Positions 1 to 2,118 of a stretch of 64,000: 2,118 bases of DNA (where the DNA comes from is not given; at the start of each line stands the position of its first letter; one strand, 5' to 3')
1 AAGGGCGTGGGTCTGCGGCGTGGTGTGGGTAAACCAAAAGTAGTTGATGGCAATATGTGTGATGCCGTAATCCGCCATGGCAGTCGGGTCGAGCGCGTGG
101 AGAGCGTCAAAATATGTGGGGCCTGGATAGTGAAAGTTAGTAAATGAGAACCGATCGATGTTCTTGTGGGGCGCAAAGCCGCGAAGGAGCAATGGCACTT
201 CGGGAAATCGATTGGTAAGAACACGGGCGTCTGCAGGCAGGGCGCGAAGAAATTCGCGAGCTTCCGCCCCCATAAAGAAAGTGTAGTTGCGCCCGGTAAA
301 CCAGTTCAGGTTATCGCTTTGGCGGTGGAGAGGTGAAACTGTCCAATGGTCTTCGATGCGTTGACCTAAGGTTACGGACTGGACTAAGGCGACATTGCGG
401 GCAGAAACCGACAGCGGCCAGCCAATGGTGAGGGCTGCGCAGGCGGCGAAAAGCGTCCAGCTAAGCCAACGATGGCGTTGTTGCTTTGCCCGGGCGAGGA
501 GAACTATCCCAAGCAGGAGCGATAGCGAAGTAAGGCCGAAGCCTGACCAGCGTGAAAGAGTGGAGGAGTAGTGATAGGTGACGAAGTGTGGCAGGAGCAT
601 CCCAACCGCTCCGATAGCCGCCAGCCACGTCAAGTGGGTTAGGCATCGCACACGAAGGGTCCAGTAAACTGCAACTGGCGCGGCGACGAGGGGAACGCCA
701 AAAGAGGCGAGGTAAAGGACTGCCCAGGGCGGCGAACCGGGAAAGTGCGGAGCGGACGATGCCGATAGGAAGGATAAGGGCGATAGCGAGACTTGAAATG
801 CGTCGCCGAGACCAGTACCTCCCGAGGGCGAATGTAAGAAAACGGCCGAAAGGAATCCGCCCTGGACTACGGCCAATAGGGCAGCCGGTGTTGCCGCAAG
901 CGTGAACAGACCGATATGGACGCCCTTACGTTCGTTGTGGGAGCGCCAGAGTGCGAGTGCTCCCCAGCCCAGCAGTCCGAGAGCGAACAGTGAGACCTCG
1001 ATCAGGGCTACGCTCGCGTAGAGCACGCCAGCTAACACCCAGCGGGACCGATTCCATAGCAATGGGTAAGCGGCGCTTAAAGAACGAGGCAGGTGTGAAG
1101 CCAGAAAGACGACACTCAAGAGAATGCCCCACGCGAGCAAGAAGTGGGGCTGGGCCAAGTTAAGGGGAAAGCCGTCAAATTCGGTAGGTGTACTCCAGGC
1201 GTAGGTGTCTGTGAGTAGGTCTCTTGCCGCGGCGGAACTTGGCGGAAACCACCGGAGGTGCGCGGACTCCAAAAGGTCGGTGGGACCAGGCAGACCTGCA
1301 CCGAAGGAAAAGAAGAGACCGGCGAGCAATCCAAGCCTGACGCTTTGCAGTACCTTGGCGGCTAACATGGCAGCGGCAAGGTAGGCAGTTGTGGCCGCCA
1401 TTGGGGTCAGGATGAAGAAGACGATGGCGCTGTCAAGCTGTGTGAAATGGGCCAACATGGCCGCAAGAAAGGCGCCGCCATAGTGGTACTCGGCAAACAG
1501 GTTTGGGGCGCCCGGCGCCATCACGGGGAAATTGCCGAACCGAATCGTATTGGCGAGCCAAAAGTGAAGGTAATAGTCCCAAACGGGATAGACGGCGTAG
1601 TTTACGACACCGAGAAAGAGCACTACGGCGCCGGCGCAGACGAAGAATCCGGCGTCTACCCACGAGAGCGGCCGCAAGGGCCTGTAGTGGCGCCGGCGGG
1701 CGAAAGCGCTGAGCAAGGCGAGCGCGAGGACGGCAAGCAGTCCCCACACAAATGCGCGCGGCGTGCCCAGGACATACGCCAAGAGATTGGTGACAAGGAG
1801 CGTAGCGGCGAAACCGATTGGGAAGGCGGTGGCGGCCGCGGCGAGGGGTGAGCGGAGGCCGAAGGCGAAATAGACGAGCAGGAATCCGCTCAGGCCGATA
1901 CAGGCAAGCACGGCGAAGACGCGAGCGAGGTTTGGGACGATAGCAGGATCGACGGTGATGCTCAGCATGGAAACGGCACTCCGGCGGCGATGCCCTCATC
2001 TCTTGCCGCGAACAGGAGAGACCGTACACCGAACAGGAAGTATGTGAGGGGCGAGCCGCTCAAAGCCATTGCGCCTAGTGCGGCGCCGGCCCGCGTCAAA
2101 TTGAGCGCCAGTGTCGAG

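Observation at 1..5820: Tandem duplicated ~1070-aa polytopic membrane-protein genes, plus a 5' remnant of a third copy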

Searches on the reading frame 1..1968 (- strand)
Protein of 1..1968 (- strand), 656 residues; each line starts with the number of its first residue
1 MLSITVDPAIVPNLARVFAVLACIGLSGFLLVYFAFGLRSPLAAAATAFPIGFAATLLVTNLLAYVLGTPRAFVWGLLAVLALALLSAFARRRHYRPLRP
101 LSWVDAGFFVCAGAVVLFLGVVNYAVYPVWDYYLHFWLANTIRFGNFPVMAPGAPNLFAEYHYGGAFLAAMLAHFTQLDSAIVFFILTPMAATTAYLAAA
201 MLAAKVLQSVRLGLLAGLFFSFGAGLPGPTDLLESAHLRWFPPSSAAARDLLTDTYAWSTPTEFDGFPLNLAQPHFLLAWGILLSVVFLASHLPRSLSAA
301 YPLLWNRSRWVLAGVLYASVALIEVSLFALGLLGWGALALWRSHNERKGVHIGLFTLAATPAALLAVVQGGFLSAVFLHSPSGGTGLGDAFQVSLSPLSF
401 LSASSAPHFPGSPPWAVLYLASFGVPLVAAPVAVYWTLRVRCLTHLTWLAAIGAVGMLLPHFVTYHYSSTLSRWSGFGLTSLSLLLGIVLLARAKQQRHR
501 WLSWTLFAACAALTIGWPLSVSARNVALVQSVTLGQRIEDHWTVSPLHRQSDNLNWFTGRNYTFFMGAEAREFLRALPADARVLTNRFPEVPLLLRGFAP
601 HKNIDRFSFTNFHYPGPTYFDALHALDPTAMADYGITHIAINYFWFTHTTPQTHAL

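Call 5: search_protein_families(library=pfam, proteins=[window:1-1968:-], max_evalue=1)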
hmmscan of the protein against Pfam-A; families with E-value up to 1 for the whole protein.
window:1-1968:- (656 aa): 0 families

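Call 6: search_protein_families(library=ncbifam, proteins=[window:1-1968:-], max_evalue=1)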
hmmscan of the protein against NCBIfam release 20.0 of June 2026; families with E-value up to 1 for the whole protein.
window:1-1968:- (656 aa): 0 families
